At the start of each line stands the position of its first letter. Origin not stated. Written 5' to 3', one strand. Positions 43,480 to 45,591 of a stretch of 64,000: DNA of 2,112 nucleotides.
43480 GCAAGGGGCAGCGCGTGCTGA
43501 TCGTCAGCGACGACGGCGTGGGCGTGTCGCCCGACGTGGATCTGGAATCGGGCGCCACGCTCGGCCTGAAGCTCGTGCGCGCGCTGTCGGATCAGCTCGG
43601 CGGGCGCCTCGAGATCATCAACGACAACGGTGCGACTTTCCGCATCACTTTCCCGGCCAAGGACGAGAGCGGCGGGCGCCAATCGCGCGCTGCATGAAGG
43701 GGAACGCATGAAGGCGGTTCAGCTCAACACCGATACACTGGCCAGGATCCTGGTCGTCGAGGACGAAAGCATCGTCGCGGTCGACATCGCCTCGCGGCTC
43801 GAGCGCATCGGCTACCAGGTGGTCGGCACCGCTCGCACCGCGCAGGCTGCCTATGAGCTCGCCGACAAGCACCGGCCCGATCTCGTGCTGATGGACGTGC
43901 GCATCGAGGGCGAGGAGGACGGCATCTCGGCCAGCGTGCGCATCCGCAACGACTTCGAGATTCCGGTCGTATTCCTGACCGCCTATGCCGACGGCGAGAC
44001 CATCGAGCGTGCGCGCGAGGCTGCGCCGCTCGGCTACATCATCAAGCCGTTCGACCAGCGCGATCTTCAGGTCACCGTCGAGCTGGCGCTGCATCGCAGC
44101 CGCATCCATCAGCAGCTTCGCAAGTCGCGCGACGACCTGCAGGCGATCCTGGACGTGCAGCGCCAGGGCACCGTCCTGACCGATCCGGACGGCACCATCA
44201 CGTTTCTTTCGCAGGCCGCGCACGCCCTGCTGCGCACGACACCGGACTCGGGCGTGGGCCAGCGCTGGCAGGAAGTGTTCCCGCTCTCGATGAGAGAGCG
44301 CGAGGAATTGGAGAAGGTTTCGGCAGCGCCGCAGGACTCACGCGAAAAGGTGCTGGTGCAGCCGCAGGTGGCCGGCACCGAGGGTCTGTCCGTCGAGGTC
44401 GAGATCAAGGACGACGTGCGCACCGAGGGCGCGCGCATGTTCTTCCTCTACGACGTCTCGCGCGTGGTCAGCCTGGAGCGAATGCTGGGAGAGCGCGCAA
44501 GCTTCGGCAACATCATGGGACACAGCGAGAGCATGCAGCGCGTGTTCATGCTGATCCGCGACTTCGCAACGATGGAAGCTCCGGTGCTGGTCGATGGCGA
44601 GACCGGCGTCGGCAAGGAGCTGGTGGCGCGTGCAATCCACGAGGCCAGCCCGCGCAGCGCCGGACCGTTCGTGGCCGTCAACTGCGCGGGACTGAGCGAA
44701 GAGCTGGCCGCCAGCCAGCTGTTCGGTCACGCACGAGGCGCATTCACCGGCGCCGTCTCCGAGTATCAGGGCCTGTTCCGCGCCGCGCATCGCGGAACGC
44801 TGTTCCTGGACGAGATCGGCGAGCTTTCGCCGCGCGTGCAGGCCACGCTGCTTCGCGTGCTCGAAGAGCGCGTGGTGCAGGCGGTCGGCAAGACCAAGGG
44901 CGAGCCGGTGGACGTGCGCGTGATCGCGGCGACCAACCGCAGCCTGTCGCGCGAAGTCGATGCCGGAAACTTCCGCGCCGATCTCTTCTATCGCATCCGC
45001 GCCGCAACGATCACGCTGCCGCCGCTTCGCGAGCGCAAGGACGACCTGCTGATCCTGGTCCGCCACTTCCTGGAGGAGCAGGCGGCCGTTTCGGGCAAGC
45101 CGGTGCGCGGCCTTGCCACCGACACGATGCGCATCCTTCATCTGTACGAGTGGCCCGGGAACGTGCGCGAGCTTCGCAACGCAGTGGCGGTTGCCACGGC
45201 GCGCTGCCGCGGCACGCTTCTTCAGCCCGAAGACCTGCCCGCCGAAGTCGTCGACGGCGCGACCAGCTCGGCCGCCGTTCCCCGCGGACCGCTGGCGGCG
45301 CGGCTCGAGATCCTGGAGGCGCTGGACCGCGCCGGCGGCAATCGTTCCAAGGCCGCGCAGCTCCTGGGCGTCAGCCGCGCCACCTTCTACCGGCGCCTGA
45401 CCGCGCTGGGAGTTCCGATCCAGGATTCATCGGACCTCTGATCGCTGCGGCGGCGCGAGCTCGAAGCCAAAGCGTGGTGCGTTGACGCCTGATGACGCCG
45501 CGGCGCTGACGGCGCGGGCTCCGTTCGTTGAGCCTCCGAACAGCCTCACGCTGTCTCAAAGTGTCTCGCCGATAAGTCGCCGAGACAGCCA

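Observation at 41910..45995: Two-component sigma-54 system that appears to drive a structured small RNA (CbrAB-CrcZ-like architecture)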

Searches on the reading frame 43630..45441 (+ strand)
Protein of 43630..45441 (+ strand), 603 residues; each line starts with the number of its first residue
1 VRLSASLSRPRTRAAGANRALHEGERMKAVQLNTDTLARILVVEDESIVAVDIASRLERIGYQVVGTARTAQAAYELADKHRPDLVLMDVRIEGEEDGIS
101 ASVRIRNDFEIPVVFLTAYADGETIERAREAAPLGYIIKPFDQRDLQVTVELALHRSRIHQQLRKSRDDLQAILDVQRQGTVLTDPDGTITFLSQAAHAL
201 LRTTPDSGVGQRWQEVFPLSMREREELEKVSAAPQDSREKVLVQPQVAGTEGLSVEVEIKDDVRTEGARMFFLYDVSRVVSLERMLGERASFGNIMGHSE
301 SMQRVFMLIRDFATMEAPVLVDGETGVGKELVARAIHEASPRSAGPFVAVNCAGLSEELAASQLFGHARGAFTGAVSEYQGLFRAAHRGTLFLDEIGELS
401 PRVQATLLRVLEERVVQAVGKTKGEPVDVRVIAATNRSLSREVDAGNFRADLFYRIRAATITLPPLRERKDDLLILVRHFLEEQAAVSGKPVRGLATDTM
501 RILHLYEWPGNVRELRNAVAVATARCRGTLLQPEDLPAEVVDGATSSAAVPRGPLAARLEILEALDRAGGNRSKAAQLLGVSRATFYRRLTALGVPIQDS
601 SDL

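Call 5: search_protein_families(library=pfam, proteins=[window:43630-45441:+])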
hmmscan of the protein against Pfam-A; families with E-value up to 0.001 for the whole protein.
window:43630-45441:+ (603 aa): 16 families
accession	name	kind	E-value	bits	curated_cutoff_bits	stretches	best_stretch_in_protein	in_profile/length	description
PF00158.32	Sigma54_activat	-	3.6e-65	219.2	20.2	1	295-461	1-167/168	Sigma-54 interaction domain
PF25601.1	AAA_lid_14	-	2e-22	79.2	27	1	467-547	1-81/87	AAA+ ATPase lid domain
PF00072.30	Response_reg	-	2.9e-21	76.2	30.2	1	40-150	1-110/111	Response regulator receiver domain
PF14532.12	Sigma54_activ_2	-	1.4e-19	71.1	25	1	296-466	1-138/138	Sigma-54 interaction domain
PF02954.25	HTH_8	-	2.9e-11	43.4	22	1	561-592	10-41/42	Bacterial regulatory protein, Fis family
PF07728.20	AAA_5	-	1.6e-09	38.4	22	1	318-438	1-124/139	AAA domain (dynein-related subfamily)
PF07724.20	AAA_2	-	1.3e-07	32.2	27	1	318-438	5-126/166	AAA domain (Cdc48 subfamily)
PF00004.35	AAA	-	1.5e-06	29.1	21.2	1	320-453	2-123/131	ATPase family associated with various cellular activities (AAA)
PF08448.16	PAS_4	-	1.9e-06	28.5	23.1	1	175-226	2-53/110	PAS fold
PF01078.27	Mg_chelatase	-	1.1e-05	25.4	20.3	1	377-439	96-160/207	Magnesium chelatase, subunit ChlI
PF13384.12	HTH_23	-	1.6e-05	25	24.6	1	557-590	6-38/50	Homeodomain-like domain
PF13551.12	HTH_29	-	9.4e-05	22.9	28.1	1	558-588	1-31/64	Winged helix-turn helix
PF13556.12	HTH_30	-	0.00029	21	27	1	559-591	2-34/59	PucR C-terminal helix-turn-helix domain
PF13518.12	HTH_28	-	0.00041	20.8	25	0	558-588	2-31/52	Helix-turn-helix domain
PF13604.12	AAA_30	-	0.00044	20.5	27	0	311-420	12-123/191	AAA domain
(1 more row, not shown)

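Call 7: find_related_loci(query=window:43630-45441:+, collection=genome_contigs, flank=4000)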
Query window:43630-45441:+ (603 aa) in genome_contigs; peptide patterns used: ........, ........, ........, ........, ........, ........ (x = any residue, [..] = any of these).
97 stretches matched a pattern; 41 encode a relative of the query (tblastn E <= 1e-3); 41 distinct loci.
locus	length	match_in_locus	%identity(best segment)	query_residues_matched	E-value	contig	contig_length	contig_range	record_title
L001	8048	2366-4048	68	38-598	0e+0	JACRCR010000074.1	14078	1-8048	MAG: Deltaproteobacteria bacterium isolate NC_groundwater_1651_Pr3_B-0.1um_66_31 SR-2_scaffold_141_594529, whole genome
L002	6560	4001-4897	43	298-592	1e-74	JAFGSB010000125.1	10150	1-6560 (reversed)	MAG: candidate division KSB1 bacterium isolate Zod_Metabat.863 k87_9701336, whole genome shotgun sequence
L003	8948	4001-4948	36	295-602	1e-65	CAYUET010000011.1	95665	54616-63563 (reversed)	MAG TPA_asm: uncultured bacterium isolate SRP192927_co3_253 genome assembly, contig: NODE_303_length_95665_cov_7.572315,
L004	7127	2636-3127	43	39-202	4e-34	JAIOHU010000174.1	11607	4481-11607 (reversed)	MAG: bacterium isolate MAG_12 contig_200602, whole genome shotgun sequence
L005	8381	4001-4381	43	40-166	7e-28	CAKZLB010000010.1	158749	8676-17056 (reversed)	MAG TPA_asm: uncultured Bacteroidetes bacterium isolate ERR2094171_bin.62_CONCOCT_v1.1_MAG genome assembly, contig: ERZ6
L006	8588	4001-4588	33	39-236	1e-27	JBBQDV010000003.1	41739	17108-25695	MAG: Cyanophyceae cyanobacterium isolate Co_metawrap_1141 Cmw_1141_k141_15199462_length_41739_cov_13.6368, whole genome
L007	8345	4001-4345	45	39-153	2e-27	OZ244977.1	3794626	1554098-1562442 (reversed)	MAG: Bacteroidia bacterium isolate b44f5caa-2430-459b-a40d-06da5e974027 genome assembly, chromosome: 1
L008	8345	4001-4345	44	39-153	1e-26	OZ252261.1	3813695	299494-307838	MAG: Bacteroidia bacterium isolate 262bc621-8325-4328-846f-fe28d88a9426 genome assembly, chromosome: 1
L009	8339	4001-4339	43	39-151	5e-26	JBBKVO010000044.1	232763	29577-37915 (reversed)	MAG: Bacteroidia bacterium isolate metabat_bins.63 k119_709895, whole genome shotgun sequence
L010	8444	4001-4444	36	39-187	4e-24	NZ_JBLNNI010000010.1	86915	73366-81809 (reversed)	Methanobacterium sp. MZD130B scaffold10, whole genome shotgun sequence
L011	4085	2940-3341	31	39-172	7e-23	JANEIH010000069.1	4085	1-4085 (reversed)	MAG: Sulfurimonas sp. isolate NS-812 NODE_163_length_4085_cov_31.703078, whole genome shotgun sequence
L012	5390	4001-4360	40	36-154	2e-22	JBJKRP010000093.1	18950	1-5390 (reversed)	MAG: Ignavibacteriaceae bacterium isolate Bin_61 S1Ck127_318253_flag_1_multi_7.0000_len_18950, whole genome shotgun sequ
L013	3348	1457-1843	40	39-165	3e-21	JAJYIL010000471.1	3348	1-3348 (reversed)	MAG: Bacteroidetes bacterium isolate DBS2-1.bin11 NODE_62491_length_3348_cov_0.711270, whole genome shotgun sequence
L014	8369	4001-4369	32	40-161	2e-12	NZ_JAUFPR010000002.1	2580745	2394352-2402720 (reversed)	Mucilaginibacter aquaedulcis strain CECT 8102 soapdenovo_K_105_2, whole genome shotgun sequence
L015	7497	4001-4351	32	39-156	1e-11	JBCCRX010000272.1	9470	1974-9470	MAG: Bacteroidota bacterium isolate P01_D01_bin.42 k141_1070383_length_9470_cov_34.6434, whole genome shotgun sequence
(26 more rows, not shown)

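Call 13: find_homologous_proteins(query=window:43630-45441:+, max_evalue=1e-100)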
Query window:43630-45441:+ (603 aa): 497 proteins with E <= 1e-100 among 8000 candidates; the best 120 are listed.
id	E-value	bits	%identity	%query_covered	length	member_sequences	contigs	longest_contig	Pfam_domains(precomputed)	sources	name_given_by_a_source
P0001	0.0e+0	1238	100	96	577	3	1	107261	PF00158.33,PF13384.13,PF07724.21,PF25601.2,PF02954.26,PF08448.17,PF00004.36,PF14532.13,PF07728.21,PF00072.31,PF01078.28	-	-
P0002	1.9e-243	827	68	93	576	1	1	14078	PF13426.14,PF00004.36,PF14532.13,PF07728.21,PF00072.31,PF12840.14,PF00158.33,PF07724.21,PF25601.2,PF02954.26,PF08448.17,PF00989.32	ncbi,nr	ncbi:MAG: sigma 54-interacting transcriptional regulator [Deltaproteobacteria bacterium]|nr:sigma 54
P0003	3.4e-238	810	66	93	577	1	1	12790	PF00158.33,PF07724.21,PF25601.2,PF02954.26,PF00004.36,PF00989.32,PF14532.13,PF07728.21,PF00072.31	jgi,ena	-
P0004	2.1e-235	801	66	93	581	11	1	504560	PF00158.33,PF07724.21,PF25601.2,PF02954.26,PF00004.36,PF14532.13,PF07728.21,PF00072.31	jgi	jgi:DNA-binding NtrC family response regulator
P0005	2.9e-235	800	66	93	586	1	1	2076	PF00158.33,PF07724.21,PF25601.2,PF02954.26,PF00004.36,PF14532.13,PF07728.21,PF00072.31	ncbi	ncbi:MAG: sigma 54-interacting transcriptional regulator [Candidatus Binatia bacterium]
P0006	6.7e-235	799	67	93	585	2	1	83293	PF00158.33,PF07724.21,PF25601.2,PF02954.26,PF14532.13,PF07728.21,PF00072.31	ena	-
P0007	1.0e-234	799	66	93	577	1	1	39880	PF00158.33,PF07724.21,PF25601.2,PF02954.26,PF14532.13,PF07728.21,PF00072.31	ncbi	ncbi:MAG: sigma 54-interacting transcriptional regulator [Candidatus Binatia bacterium]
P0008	7.6e-234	796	65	93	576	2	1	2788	PF00158.33,PF07724.21,PF25601.2,PF02954.26,PF02796.22,PF00004.36,PF14532.13,PF07728.21,PF00072.31,PF13556.13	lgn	-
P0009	1.2e-231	788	64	95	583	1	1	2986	PF00158.33,PF25601.2,PF02954.26,PF14532.13,PF07728.21,PF00072.31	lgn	-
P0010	1.6e-231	788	66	92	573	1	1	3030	PF00158.33,PF07724.21,PF25601.2,PF02954.26,PF14532.13,PF07728.21,PF00072.31,PF13556.13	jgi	-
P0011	2.2e-230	784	65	93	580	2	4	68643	PF00158.33,PF07724.21,PF25601.2,PF02954.26,PF14532.13,PF07728.21,PF00072.31,PF13556.13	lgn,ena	-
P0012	2.9e-230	784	64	93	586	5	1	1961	PF00158.33,PF25601.2,PF02954.26,PF14532.13,PF07728.21,PF00072.31,PF13556.13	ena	-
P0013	5.2e-230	783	64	93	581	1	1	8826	PF00158.33,PF25601.2,PF02954.26,PF00004.36,PF14532.13,PF07728.21,PF00072.31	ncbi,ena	-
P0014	5.5e-230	783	65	93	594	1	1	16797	PF00158.33,PF07724.21,PF25601.2,PF02954.26,PF00004.36,PF14532.13,PF07728.21,PF00072.31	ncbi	-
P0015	2.7e-229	781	65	93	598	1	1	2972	PF00158.33,PF25601.2,PF02954.26,PF08448.17,PF00004.36,PF14532.13,PF07728.21,PF00072.31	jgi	jgi:DNA-binding NtrC family response regulator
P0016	3.5e-229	780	65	93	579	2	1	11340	PF00158.33,PF13384.13,PF07724.21,PF25601.2,PF02954.26,PF14532.13,PF07728.21,PF00072.31,PF13556.13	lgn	-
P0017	3.1e-228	777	62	93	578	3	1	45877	PF00158.33,PF07724.21,PF25601.2,PF02954.26,PF08448.17,PF00989.32,PF14532.13,PF07728.21,PF00072.31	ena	-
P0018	2.0e-227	775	63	94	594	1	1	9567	PF00158.33,PF25601.2,PF02954.26,PF14532.13,PF07728.21,PF00072.31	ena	-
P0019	4.6e-227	773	65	92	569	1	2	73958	PF00158.33,PF07724.21,PF25601.2,PF02954.26,PF00004.36,PF14532.13,PF07728.21,PF00072.31,PF13556.13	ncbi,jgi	ncbi:MAG TPA: sigma-54 dependent transcriptional regulator [Candidatus Binatia bacterium]|jgi:DNA-bi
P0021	2.8e-177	609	53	92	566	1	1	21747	PF00158.33,PF13384.13,PF25601.2,PF02954.26,PF14532.13,PF07728.21,PF00072.31,PF13191.13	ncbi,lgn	-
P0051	2.0e-171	590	53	93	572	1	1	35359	PF00158.33,PF25601.2,PF02954.26,PF14532.13,PF07728.21,PF00072.31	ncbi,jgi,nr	ncbi:MAG: sigma-54 dependent transcriptional regulator [Thermoguttaceae bacterium]|jgi:DNA-binding N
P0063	3.2e-170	586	53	92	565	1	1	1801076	PF00158.33,PF07724.21,PF25601.2,PF02954.26,PF00004.36,PF14532.13,PF07728.21,PF00072.31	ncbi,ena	-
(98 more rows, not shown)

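Call 15: find_encoding_contigs(protein=P0004, flank=4000, max_places=3)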
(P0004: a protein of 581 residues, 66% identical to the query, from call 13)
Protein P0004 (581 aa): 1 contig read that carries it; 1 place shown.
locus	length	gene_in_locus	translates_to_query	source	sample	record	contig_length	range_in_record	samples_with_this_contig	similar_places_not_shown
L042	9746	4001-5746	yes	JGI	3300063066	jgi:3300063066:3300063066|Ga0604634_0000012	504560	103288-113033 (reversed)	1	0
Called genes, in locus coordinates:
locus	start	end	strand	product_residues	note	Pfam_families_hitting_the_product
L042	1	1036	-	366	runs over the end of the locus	PF01222:ERG4_ERG24, PF06966:DUF1295 (weak)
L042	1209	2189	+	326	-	PF12974:Phosphonate-bd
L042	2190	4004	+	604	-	PF02743:dCache_1 (weak), PF00672:HAMP, PF00989:PAS (weak), PF08448:PAS_4, PF13188:PAS_8 (weak), PF07536:HWE_HK, PF07568:HisKA_2, PF02518:HATPase_c, +2 more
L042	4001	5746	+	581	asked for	PF00072:Response_reg, PF00158:Sigma54_activat, PF14532:Sigma54_activ_2, PF07724:AAA_2 (weak), PF00004:AAA (faint), PF07728:AAA_5, PF25601:AAA_lid_14, PF02954:HTH_8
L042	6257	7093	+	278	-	PF00378:ECH_1, PF16113:ECH_2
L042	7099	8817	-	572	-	-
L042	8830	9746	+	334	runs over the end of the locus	-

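Call 16: find_encoding_contigs(protein=P0006, flank=4000, max_places=3)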
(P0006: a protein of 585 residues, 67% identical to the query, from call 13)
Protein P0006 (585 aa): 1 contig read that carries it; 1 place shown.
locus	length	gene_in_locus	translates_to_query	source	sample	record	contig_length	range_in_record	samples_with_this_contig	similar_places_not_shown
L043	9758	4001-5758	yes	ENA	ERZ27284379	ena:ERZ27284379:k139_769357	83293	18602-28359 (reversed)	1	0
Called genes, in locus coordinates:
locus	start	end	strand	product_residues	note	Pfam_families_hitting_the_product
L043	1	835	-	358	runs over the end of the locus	PF01222:ERG4_ERG24, PF06966:DUF1295 (weak)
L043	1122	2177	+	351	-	PF12974:Phosphonate-bd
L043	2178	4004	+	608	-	PF17203:sCache_3_2 (weak), PF00672:HAMP, PF00989:PAS (weak), PF08448:PAS_4, PF13426:PAS_9, PF07568:HisKA_2, PF02518:HATPase_c, PF13581:HATPase_c_2, +1 more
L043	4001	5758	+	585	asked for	PF00072:Response_reg, PF00158:Sigma54_activat, PF14532:Sigma54_activ_2, PF07724:AAA_2 (weak), PF07728:AAA_5, PF25601:AAA_lid_14, PF02954:HTH_8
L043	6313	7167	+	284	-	PF00378:ECH_1, PF16113:ECH_2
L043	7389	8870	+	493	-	-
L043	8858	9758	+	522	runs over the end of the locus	PF12895:ANAPC3 (faint), PF13371:TPR_9 (faint), PF00515:TPR_1 (faint), PF07719:TPR_2 (faint), PF13414:TPR_11 (faint), PF13432:TPR_16 (weak), PF13432:TPR_16 (weak), PF10082:BBP2_2, +2 more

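Call 17: find_encoding_contigs(protein=P0007, flank=4000, max_places=3)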
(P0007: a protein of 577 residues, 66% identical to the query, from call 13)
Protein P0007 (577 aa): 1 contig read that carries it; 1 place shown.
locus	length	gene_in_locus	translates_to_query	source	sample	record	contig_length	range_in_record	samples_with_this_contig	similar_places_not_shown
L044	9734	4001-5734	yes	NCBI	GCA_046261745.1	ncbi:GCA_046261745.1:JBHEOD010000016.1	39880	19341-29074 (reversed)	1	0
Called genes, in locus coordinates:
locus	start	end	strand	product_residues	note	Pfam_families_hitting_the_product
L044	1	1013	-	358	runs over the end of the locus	PF01222:ERG4_ERG24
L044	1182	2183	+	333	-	PF12974:Phosphonate-bd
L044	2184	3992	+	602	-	PF02743:dCache_1 (weak), PF00672:HAMP, PF00989:PAS (weak), PF08448:PAS_4, PF13426:PAS_9 (weak), PF07536:HWE_HK (weak), PF07568:HisKA_2, PF02518:HATPase_c, +1 more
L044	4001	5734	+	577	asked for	PF00072:Response_reg, PF00158:Sigma54_activat, PF14532:Sigma54_activ_2, PF07724:AAA_2 (weak), PF07728:AAA_5, PF25601:AAA_lid_14, PF02954:HTH_8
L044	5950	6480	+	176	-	PF02798:GST_N, PF13409:GST_N_2, PF13417:GST_N_3, PF00043:GST_C, PF13410:GST_C_2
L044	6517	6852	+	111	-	-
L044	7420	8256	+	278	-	PF00378:ECH_1, PF16113:ECH_2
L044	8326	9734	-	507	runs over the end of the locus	PF17164:DUF5122 (faint), PF00404:Dockerin_1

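Call 21: find_encoding_contigs(protein=P0063, flank=4000, max_places=2)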
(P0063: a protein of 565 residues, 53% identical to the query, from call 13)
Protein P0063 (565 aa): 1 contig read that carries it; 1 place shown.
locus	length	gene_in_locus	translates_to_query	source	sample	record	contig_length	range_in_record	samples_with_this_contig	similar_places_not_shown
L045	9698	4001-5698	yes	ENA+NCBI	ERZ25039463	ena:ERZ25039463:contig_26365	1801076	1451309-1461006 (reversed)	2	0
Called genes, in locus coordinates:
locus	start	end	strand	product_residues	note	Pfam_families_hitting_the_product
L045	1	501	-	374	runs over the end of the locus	-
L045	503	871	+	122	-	-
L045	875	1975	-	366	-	PF02585:PIG-L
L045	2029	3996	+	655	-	PF00672:HAMP, PF00989:PAS, PF08448:PAS_4 (faint), PF07536:HWE_HK (weak), PF07568:HisKA_2, PF13581:HATPase_c_2, PF02518:HATPase_c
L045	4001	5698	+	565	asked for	PF00072:Response_reg, PF00158:Sigma54_activat, PF14532:Sigma54_activ_2, PF00004:AAA (weak), PF07724:AAA_2 (weak), PF07728:AAA_5, PF25601:AAA_lid_14, PF02954:HTH_8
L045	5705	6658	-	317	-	-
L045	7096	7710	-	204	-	PF05721:PhyH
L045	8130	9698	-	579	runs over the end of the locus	PF17164:DUF5122 (weak)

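Call 22: find_encoding_contigs(protein=P0021, flank=4000, max_places=2)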
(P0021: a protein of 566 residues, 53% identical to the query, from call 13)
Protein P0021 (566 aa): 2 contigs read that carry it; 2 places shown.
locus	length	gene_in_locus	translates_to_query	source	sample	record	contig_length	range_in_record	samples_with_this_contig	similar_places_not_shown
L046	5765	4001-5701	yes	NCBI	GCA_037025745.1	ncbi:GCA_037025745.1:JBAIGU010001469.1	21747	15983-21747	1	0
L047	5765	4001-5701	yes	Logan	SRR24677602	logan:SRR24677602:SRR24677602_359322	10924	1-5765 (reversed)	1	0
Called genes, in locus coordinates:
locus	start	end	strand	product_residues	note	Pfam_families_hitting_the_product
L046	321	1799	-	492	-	PF07596:SBP_bac_10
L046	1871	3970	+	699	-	PF00672:HAMP, PF00989:PAS, PF08448:PAS_4, PF13426:PAS_9 (weak), PF07536:HWE_HK, PF07568:HisKA_2, PF13581:HATPase_c_2, PF02518:HATPase_c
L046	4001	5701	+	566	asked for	PF00072:Response_reg, PF13191:AAA_16 (faint), PF00158:Sigma54_activat, PF14532:Sigma54_activ_2, PF07728:AAA_5, PF25601:AAA_lid_14, PF02954:HTH_8, PF13384:HTH_23 (faint)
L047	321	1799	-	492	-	PF07596:SBP_bac_10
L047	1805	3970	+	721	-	PF00672:HAMP, PF00989:PAS, PF08448:PAS_4, PF13426:PAS_9 (weak), PF07536:HWE_HK, PF07568:HisKA_2, PF02518:HATPase_c, PF13581:HATPase_c_2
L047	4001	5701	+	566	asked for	PF00072:Response_reg, PF13191:AAA_16 (faint), PF00158:Sigma54_activat, PF14532:Sigma54_activ_2, PF07728:AAA_5, PF25601:AAA_lid_14, PF02954:HTH_8, PF13384:HTH_23 (faint)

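Call 23: find_encoding_contigs(protein=P0051, flank=4000, max_places=2)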
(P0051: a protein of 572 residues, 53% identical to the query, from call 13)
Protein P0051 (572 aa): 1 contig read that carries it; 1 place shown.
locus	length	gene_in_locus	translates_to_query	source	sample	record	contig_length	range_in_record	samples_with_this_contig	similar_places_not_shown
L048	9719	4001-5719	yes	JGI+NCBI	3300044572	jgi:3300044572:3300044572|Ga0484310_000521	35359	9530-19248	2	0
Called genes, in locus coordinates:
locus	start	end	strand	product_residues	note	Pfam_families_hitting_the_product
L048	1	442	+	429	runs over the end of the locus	-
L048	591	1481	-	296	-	PF07963:N_methyl (weak), PF07596:SBP_bac_10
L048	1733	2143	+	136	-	-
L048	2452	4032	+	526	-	PF00672:HAMP, PF07536:HWE_HK (weak), PF07568:HisKA_2, PF13581:HATPase_c_2, PF02518:HATPase_c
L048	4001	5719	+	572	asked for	PF00072:Response_reg, PF00158:Sigma54_activat, PF14532:Sigma54_activ_2, PF07728:AAA_5 (weak), PF25601:AAA_lid_14, PF02954:HTH_8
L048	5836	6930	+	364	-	PF00266:Aminotran_5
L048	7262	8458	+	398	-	PF01208:URO-D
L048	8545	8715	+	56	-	-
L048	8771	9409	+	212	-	PF02607:B12-binding_2, PF02310:B12-binding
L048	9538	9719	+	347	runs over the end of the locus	PF07610:DUF1573, PF22544:HYDIN_VesB_CFA65-like_Ig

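Call 25: find_encoding_contigs(protein=P0017, flank=4000, max_places=2)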
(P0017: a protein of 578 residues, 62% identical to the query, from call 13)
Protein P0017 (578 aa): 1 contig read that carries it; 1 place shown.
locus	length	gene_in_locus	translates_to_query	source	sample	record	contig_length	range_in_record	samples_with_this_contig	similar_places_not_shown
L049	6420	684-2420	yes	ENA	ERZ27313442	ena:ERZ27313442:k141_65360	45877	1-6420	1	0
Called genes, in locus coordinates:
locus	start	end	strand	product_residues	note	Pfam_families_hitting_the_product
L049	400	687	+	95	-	-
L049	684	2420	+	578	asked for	PF00072:Response_reg, PF00989:PAS (weak), PF08448:PAS_4 (weak), PF00158:Sigma54_activat, PF14532:Sigma54_activ_2, PF07728:AAA_5, PF25601:AAA_lid_14, PF02954:HTH_8, +1 more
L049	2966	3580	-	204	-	PF02798:GST_N, PF13417:GST_N_3, PF13409:GST_N_2, PF00043:GST_C, PF14497:GST_C_3 (weak), PF13410:GST_C_2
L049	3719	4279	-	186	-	PF01327:Pep_deformylase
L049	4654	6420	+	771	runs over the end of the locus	PF11412:DsbD_N, PF02683:DsbD_TM, PF13899:Thioredoxin_7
